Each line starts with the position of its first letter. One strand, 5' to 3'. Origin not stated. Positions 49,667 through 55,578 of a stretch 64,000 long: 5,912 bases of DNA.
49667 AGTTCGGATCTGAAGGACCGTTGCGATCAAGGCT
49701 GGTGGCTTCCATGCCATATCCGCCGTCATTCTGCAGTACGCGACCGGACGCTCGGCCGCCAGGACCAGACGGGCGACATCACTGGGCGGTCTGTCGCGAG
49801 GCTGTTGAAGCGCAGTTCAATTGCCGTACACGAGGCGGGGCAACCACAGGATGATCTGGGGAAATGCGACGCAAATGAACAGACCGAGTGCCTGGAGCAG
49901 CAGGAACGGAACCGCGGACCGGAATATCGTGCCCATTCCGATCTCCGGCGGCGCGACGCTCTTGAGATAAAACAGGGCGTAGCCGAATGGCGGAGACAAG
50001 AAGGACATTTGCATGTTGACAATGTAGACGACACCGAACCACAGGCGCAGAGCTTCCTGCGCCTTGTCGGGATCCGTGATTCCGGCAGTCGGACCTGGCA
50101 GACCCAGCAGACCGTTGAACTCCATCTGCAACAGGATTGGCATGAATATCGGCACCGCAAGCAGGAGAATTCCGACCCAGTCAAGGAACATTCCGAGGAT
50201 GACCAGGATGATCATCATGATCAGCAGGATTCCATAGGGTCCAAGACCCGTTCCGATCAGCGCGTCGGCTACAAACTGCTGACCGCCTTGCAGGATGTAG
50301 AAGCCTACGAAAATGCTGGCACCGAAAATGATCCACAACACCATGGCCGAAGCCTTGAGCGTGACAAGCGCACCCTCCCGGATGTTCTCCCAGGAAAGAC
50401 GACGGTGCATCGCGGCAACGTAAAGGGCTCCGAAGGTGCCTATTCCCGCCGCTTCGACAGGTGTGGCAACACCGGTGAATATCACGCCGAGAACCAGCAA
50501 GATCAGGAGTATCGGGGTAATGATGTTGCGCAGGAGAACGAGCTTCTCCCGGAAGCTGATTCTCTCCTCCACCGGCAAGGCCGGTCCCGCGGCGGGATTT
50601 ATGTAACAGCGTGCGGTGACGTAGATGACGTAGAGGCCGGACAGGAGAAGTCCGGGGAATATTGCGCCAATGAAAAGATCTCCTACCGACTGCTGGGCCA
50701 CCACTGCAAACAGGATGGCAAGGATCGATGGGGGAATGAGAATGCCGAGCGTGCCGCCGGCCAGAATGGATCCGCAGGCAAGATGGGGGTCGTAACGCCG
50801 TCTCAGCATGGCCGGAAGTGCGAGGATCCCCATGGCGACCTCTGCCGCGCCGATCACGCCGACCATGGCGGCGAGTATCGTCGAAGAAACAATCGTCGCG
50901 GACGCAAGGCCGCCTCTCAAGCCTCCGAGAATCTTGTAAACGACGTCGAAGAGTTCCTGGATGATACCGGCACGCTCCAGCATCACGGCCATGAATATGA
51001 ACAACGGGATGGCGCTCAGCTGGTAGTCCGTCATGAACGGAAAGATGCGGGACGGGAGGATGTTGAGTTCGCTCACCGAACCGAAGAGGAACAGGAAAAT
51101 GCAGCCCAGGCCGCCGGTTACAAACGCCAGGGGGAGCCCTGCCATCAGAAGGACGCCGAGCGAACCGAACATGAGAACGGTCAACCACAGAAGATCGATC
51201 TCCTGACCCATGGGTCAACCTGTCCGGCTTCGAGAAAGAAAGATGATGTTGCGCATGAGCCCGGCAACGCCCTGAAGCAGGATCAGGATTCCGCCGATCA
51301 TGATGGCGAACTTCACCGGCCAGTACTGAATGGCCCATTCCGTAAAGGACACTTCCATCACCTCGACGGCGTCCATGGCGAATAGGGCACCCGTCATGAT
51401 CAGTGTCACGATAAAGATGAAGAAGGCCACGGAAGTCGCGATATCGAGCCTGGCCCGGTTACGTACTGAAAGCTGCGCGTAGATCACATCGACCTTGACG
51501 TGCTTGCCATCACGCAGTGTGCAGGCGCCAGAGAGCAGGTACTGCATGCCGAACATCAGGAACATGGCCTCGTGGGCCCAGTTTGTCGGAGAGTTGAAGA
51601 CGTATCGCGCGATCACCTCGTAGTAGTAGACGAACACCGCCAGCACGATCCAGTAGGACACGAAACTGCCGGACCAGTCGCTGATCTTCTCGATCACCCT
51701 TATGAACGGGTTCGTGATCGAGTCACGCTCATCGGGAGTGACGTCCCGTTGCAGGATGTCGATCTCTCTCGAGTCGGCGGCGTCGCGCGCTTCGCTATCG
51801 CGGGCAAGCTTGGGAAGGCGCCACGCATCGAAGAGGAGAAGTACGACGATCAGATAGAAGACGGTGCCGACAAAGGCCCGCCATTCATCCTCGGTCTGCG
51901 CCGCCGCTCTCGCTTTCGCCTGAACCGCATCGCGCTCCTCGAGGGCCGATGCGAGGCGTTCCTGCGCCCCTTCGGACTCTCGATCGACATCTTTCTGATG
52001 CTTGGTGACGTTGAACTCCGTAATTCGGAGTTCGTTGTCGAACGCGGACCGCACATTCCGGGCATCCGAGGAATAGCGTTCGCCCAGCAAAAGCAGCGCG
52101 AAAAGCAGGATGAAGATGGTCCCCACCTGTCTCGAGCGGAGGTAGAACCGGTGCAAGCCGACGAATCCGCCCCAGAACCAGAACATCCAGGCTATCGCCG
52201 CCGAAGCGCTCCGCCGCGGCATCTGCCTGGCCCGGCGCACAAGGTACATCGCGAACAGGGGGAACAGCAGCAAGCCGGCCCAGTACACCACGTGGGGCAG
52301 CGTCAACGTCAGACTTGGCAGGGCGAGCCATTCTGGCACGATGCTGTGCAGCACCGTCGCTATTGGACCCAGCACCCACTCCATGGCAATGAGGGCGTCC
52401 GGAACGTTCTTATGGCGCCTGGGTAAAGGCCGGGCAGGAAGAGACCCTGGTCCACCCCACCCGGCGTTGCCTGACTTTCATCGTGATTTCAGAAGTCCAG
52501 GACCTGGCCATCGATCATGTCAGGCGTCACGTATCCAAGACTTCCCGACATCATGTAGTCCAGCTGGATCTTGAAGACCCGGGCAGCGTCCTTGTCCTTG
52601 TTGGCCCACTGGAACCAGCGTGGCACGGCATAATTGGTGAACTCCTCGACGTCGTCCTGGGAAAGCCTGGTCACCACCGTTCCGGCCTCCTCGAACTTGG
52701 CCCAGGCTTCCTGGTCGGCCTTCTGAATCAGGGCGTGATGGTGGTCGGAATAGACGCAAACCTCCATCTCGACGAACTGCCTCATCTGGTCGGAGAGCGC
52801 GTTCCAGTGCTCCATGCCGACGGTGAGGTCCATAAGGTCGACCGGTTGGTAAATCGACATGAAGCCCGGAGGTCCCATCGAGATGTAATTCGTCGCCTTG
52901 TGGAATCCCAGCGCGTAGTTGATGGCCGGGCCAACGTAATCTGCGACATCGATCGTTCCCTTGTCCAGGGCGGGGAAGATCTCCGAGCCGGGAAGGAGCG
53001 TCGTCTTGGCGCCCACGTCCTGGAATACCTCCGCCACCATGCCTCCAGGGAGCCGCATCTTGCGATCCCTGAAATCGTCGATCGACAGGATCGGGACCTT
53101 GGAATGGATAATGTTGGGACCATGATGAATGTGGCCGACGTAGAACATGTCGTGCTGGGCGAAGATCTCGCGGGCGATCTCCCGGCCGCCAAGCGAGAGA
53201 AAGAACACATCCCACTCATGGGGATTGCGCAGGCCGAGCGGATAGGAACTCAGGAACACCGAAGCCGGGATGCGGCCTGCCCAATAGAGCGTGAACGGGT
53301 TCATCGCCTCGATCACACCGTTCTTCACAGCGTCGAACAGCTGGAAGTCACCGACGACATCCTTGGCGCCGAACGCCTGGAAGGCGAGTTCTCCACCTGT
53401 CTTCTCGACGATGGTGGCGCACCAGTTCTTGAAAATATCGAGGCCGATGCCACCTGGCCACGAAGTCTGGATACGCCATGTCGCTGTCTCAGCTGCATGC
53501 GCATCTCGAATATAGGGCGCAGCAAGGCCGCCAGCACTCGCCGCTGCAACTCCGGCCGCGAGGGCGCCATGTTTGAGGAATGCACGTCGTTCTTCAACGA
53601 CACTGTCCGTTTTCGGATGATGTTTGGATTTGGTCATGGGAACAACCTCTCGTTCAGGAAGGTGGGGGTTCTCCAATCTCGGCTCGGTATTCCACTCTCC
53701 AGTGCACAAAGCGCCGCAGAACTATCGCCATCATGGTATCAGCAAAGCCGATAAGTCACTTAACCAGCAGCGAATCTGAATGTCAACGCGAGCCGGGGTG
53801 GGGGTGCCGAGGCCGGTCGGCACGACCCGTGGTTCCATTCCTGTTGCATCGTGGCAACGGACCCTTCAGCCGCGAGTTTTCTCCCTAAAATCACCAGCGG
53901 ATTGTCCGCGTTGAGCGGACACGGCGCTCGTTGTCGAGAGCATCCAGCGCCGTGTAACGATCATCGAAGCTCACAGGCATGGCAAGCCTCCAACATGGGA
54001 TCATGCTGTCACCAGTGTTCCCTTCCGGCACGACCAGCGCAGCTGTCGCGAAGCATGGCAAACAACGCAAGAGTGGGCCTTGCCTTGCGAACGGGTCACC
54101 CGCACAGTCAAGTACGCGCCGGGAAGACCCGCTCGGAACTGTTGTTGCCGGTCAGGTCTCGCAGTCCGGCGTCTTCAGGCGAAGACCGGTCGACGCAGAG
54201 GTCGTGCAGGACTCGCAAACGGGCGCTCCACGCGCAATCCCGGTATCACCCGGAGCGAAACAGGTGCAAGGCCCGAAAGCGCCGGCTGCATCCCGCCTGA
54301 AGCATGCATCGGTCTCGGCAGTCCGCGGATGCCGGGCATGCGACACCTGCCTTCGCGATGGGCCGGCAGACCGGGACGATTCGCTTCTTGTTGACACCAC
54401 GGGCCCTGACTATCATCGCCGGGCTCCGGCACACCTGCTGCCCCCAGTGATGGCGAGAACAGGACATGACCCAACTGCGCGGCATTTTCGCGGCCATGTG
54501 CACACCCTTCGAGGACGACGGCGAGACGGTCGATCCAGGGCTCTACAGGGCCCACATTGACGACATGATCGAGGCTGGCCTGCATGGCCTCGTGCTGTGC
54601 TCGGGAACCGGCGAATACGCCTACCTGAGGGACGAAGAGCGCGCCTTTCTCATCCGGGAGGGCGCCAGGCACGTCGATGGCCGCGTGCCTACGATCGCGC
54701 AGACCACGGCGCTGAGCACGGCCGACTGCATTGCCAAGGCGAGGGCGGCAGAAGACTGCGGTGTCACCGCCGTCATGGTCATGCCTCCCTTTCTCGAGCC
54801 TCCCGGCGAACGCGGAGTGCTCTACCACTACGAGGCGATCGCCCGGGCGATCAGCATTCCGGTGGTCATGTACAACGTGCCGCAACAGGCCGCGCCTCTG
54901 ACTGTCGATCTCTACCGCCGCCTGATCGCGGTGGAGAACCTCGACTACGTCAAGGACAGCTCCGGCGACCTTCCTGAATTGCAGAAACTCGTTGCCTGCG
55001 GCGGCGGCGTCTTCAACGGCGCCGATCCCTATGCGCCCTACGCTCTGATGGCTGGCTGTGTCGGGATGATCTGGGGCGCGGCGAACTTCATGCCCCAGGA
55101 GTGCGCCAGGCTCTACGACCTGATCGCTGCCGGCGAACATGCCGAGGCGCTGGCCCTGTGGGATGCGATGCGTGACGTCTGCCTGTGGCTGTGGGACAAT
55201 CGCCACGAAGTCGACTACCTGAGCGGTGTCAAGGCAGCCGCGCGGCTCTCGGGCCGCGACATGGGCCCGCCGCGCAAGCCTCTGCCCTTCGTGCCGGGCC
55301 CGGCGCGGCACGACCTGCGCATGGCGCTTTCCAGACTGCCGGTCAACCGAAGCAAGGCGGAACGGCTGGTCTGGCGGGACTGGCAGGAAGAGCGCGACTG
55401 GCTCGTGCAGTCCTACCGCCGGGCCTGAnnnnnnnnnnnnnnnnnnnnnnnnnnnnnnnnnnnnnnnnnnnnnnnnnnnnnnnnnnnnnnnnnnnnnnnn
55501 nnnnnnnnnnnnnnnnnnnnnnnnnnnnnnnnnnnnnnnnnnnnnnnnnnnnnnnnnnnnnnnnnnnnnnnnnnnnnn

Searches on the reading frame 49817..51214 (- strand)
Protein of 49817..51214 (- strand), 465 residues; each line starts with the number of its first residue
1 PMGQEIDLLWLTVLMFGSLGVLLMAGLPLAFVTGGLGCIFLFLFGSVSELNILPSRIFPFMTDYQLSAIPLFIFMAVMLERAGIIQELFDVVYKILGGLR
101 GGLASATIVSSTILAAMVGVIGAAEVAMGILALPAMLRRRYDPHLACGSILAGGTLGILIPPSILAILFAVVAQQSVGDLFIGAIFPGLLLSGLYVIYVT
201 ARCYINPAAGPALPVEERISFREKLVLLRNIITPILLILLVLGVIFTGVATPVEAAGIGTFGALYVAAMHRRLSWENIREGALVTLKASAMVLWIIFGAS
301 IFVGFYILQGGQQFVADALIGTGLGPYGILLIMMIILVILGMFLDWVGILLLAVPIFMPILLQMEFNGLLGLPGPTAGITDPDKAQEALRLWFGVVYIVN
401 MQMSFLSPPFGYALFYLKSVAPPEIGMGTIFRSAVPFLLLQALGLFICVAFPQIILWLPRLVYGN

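Call 12: search_protein_families(library=pfam, proteins=[window:49817-51214:-], max_evalue=0.00001)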
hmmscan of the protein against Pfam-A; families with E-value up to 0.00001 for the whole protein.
window:49817-51214:- (465 aa): 1 family
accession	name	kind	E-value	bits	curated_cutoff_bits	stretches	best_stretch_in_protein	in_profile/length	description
PF06808.19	DctM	-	1.9e-80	271.1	23.8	1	16-454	1-413/413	Tripartite ATP-independent periplasmic transporter, DctM component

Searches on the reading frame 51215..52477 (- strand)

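Call 12: search_protein_families(library=pfam, proteins=[window:51215-52477:-], max_evalue=0.00001)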
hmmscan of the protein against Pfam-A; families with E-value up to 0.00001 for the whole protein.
window:51215-52477:- (420 aa): 2 families
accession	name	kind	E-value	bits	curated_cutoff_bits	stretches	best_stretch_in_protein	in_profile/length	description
PF04290.18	DctQ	-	5.4e-19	68.8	28.3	1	283-409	4-128/132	Tripartite ATP-independent periplasmic transporters, DctQ component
PF05154.21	TM2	-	5.4e-06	27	27.9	1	92-131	4-44/51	TM2 domain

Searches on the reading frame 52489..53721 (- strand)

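Call 23: search_protein_families(library=pfam, proteins=[window:52489-53721:-], max_evalue=0.00001)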
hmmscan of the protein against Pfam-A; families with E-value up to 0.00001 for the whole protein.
window:52489-53721:- (410 aa): 1 family
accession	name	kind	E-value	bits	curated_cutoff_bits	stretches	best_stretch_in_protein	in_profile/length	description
PF03480.18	DctP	-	3.2e-34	119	23.4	1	97-371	15-281/286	Bacterial extracellular solute-binding protein, family 7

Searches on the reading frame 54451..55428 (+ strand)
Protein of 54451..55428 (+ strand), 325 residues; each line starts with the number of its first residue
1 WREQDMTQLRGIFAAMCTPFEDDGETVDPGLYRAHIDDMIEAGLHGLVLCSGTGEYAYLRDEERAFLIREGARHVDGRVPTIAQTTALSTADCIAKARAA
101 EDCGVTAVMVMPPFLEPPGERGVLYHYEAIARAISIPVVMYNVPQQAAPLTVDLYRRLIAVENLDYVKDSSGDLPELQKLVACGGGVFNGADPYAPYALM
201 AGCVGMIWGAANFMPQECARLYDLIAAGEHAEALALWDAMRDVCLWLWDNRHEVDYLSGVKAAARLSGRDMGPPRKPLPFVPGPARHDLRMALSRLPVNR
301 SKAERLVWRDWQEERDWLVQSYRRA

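Call 23: search_protein_families(library=pfam, proteins=[window:54451-55428:+], max_evalue=0.00001)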
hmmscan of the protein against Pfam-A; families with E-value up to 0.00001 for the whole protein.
window:54451-55428:+ (325 aa): 1 family
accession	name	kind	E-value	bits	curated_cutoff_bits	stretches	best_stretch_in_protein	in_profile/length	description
PF00701.28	DHDPS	-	2.6e-49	168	22.1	1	9-292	2-285/289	Dihydrodipicolinate synthetase family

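Call 47: search_protein_families(library=ncbifam, proteins=[window:54451-55428:+], max_evalue=1e-20)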
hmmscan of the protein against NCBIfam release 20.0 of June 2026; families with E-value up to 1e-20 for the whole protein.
window:54451-55428:+ (325 aa): 6 families
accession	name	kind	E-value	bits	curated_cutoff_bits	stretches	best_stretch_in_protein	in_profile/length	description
TIGR00674.1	dapA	equivalog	6.7e-43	146.6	206.15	1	12-282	2-272/286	4-hydroxy-tetrahydrodipicolinate synthase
NF002958.0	PRK03620.1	subfamily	6.2e-34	117.2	278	1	7-279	9-282/307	5-dehydro-4-deoxyglucarate dehydratase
NF003164.0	PRK04147.1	equivalog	3.4e-29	102.1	281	1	7-281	2-275/294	N-acetylneuraminate lyase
TIGR02313.1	HpaI-NOT-DapA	exception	6.3e-29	100.7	396.7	1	9-236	1-233/294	2,4-dihydroxyhept-2-ene-1,7-dioic acid aldolase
TIGR03249.1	KdgD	equivalog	2.5e-27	95.8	373.95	1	6-279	6-281/299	5-dehydro-4-deoxyglucarate dehydratase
NF040954.1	Arch_KDGaldase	equivalog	2.4e-23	82.9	390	1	12-278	3-263/288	bifunctional 2-dehydro-3-deoxy-phosphogluconate/2-dehydro-3-deoxy-6-phosphogalactonate aldolase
